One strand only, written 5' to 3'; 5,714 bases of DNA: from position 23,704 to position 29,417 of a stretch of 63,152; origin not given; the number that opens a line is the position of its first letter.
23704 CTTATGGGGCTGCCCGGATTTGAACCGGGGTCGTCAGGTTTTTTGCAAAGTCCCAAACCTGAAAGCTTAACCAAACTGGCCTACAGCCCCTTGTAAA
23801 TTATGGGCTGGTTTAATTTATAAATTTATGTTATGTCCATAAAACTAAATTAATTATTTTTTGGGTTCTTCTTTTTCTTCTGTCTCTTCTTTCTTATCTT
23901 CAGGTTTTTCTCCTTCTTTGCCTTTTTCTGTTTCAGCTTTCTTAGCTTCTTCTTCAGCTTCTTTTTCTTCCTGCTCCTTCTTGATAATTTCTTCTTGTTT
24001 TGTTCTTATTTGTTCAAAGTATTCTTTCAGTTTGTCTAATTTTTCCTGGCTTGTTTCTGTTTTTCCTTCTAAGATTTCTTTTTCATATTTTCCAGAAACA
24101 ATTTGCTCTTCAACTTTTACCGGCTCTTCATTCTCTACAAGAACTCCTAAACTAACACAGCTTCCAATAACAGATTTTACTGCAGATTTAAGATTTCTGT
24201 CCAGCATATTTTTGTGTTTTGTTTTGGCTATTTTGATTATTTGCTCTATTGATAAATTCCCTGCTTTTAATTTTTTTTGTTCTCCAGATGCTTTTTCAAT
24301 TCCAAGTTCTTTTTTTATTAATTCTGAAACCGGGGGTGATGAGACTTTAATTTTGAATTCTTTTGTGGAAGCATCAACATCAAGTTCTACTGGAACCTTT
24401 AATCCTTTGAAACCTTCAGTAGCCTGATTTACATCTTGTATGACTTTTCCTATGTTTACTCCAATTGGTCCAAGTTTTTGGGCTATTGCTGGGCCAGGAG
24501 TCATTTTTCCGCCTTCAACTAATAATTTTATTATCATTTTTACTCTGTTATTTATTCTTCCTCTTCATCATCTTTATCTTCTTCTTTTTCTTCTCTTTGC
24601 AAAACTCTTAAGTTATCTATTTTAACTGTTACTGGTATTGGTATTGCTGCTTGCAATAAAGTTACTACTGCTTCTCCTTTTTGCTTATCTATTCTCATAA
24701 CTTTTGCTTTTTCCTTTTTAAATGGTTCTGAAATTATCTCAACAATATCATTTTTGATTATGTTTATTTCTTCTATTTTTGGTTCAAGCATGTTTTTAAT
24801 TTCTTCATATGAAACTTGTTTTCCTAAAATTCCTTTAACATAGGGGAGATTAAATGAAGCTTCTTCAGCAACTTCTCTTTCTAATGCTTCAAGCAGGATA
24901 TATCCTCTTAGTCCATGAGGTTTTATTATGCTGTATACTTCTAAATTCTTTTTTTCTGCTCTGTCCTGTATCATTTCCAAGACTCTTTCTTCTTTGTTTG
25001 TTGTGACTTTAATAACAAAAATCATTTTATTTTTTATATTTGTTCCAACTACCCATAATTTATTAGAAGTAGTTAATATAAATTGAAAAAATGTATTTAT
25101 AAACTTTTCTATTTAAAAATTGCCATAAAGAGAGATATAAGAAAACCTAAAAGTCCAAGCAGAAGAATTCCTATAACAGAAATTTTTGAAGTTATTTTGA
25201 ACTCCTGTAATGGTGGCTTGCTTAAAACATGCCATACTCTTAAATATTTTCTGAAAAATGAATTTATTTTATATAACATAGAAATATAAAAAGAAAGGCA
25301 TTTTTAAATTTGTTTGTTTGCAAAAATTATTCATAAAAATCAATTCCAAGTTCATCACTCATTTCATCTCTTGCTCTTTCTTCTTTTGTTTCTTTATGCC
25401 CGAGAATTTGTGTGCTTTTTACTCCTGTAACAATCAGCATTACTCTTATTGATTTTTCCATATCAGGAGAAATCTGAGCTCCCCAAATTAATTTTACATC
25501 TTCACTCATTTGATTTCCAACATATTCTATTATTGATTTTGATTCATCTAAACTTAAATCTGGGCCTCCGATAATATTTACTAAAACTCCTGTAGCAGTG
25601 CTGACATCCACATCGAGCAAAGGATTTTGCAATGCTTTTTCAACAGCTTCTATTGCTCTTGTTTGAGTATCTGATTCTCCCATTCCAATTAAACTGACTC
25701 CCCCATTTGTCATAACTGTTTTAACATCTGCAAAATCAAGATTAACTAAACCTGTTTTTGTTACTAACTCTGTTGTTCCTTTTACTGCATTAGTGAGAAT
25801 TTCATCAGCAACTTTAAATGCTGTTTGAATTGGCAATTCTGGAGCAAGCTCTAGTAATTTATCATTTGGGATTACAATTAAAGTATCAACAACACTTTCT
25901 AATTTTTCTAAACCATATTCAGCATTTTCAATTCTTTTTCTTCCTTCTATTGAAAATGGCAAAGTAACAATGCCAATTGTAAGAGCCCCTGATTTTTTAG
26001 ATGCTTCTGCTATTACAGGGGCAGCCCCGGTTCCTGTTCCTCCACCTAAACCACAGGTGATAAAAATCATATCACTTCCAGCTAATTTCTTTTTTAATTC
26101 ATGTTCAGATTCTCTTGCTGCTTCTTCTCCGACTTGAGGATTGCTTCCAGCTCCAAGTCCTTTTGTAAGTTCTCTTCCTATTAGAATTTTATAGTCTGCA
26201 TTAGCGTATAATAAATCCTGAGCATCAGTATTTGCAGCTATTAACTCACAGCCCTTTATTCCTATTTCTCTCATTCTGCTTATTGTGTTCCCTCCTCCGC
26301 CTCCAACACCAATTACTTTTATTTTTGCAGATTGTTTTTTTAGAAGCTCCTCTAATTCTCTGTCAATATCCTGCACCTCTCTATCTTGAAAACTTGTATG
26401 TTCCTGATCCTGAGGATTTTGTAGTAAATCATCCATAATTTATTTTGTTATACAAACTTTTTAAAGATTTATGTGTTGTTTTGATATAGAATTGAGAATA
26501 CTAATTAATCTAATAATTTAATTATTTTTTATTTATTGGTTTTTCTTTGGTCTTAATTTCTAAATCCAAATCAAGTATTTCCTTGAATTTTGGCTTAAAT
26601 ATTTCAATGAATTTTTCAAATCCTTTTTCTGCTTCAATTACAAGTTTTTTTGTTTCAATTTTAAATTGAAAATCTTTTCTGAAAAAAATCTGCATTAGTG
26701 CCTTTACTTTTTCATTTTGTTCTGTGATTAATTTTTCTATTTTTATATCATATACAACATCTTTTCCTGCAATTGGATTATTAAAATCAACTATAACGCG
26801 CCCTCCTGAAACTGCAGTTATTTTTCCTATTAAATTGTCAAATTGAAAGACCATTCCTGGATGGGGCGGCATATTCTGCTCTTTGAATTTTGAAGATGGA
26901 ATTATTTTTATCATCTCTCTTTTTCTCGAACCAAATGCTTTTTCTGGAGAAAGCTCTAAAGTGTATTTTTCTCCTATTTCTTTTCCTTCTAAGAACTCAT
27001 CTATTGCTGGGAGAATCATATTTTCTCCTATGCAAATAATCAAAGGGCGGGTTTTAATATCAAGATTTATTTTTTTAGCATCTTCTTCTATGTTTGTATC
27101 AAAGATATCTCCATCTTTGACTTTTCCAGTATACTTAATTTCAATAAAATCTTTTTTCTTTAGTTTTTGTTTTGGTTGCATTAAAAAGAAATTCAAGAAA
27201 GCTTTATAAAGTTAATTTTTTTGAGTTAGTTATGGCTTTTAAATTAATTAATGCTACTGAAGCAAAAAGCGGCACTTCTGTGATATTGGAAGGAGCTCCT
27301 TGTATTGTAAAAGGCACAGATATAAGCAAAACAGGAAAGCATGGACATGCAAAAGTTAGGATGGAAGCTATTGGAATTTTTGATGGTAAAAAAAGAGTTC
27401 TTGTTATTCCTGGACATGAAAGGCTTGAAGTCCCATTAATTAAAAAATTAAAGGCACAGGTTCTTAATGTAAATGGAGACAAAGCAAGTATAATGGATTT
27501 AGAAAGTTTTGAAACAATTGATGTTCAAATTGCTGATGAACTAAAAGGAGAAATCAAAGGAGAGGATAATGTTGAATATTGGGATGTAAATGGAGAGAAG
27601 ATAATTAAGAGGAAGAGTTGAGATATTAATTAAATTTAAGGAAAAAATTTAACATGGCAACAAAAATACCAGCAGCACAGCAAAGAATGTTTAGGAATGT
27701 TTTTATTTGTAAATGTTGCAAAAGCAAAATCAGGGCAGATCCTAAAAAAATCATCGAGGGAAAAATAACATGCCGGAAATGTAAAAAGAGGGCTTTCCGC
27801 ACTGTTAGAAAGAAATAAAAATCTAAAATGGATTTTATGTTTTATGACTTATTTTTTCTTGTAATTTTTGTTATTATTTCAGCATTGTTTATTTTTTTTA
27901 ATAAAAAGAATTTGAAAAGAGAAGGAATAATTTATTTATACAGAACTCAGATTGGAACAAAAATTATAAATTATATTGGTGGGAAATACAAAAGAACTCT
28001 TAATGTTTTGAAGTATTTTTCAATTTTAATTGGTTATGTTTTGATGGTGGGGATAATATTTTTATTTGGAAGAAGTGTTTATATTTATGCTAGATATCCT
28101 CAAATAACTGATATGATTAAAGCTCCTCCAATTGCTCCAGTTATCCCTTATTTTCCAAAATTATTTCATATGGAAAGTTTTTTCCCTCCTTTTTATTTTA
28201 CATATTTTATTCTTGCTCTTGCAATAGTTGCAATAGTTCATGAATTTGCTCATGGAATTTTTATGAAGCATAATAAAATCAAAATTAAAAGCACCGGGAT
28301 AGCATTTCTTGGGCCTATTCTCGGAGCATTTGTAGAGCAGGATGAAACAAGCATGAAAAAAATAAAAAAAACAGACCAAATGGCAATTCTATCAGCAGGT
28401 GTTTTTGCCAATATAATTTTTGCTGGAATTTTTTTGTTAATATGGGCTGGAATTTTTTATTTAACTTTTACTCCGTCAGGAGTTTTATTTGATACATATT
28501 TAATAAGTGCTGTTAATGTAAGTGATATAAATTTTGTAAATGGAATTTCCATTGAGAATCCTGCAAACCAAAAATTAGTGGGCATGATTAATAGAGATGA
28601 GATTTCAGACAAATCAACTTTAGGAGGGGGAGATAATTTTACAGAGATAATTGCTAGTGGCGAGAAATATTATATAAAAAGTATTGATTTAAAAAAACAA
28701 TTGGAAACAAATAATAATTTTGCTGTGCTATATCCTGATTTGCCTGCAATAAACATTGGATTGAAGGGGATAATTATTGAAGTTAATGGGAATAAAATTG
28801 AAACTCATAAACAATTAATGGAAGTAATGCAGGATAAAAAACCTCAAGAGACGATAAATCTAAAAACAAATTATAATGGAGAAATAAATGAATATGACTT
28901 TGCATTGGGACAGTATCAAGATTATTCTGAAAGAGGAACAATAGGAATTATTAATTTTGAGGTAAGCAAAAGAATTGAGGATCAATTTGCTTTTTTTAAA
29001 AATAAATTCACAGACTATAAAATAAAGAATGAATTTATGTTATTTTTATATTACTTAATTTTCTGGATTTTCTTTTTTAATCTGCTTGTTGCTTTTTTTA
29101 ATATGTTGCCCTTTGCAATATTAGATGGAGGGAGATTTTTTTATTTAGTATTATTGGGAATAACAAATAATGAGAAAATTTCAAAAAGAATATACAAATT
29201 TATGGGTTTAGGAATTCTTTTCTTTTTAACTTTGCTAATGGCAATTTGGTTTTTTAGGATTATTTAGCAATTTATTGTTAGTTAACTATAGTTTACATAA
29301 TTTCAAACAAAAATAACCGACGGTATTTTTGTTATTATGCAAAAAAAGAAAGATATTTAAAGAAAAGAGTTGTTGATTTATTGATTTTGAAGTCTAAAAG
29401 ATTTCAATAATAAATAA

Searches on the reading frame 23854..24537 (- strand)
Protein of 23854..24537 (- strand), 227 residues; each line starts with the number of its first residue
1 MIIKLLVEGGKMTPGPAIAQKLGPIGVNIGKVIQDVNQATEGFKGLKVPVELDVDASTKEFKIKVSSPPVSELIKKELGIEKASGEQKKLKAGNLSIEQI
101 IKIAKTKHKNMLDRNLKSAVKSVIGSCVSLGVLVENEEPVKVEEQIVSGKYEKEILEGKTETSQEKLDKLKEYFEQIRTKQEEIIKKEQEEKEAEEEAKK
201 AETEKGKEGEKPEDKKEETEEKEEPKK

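Call 62: search_protein_families(library=pfam, proteins=[window:23854-24537:-], max_evalue=0.0001)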
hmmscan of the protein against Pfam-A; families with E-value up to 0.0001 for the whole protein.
window:23854-24537:- (227 aa): 2 families
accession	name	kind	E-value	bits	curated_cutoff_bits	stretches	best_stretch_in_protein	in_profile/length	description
PF00298.24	Ribosomal_L11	-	6.1e-21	75.1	21.4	1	67-134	2-69/69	Ribosomal protein L11, RNA binding domain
PF03946.19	Ribosomal_L11_N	-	2.4e-19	69.3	32.9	1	3-61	1-58/58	Ribosomal protein L11, N-terminal domain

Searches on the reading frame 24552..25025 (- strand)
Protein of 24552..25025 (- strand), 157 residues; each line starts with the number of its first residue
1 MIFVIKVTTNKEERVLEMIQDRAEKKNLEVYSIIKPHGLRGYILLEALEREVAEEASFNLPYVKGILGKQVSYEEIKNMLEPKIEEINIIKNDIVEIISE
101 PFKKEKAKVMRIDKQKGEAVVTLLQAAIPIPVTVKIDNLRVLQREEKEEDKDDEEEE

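Call 62: search_protein_families(library=pfam, proteins=[window:24552-25025:-], max_evalue=0.0001)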
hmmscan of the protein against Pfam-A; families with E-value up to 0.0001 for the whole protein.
window:24552-25025:- (157 aa): 1 family
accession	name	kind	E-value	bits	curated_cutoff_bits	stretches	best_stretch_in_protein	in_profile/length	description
PF03439.18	Spt5-NGN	-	1.4e-16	60.7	22.4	1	1-80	1-84/84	Early transcription elongation factor of RNA pol II, NGN section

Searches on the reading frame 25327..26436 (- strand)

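Call 13: search_protein_families(library=pfam, proteins=[window:25327-26436:-], max_evalue=0.00001)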
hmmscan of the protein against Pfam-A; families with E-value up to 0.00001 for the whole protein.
window:25327-26436:- (369 aa): 2 families
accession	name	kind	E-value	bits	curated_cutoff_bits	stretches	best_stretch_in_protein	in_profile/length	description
PF00091.31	Tubulin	-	5.7e-49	167.4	33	1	38-197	1-188/190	Tubulin/FtsZ family, GTPase domain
PF12327.13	FtsZ_C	-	4.1e-31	107.6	27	1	246-340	1-95/95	FtsZ family, C-terminal domain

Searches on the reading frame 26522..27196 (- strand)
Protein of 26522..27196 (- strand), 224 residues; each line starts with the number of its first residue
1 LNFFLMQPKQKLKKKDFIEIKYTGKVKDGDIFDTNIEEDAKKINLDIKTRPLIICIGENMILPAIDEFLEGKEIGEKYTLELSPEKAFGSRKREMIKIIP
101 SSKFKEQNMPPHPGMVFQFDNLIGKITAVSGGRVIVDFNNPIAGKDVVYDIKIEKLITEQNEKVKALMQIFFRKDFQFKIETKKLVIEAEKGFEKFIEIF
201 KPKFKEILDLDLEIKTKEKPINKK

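Call 62: search_protein_families(library=pfam, proteins=[window:26522-27196:-], max_evalue=0.0001)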
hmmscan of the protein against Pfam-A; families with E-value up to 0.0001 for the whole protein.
window:26522-27196:- (224 aa): 2 families
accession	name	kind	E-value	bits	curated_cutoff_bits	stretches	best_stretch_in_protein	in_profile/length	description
PF22199.2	FKBP26_IF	-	6.9e-15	55.2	27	1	97-141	1-45/46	FKBP26, IF domain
PF00254.34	FKBP_C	-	1.2e-11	45.2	21.1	1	10-102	3-85/94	FKBP-type peptidyl-prolyl cis-trans isomerase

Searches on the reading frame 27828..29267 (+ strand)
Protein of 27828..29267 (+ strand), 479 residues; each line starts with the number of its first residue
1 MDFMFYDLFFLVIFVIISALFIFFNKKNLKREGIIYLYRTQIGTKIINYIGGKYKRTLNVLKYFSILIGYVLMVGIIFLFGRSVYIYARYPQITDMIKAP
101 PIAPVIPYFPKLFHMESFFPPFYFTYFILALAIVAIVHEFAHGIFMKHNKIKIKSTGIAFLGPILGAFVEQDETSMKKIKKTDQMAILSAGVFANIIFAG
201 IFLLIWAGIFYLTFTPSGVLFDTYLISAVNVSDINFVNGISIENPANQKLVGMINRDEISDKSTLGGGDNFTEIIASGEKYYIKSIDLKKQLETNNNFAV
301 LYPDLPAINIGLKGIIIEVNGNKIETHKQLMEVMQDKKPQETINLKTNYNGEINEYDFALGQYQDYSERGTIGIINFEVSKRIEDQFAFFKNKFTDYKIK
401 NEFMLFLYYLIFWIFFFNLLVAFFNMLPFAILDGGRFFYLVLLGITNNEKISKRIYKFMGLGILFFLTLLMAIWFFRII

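Call 13: search_protein_families(library=pfam, proteins=[window:27828-29267:+], max_evalue=0.00001)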
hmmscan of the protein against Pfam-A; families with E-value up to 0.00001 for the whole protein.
window:27828-29267:+ (479 aa): 1 family
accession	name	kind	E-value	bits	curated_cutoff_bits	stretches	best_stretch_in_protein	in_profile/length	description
PF02163.28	Peptidase_M50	-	8.8e-21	74.7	27.2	1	126-465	1-219/221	Peptidase family M50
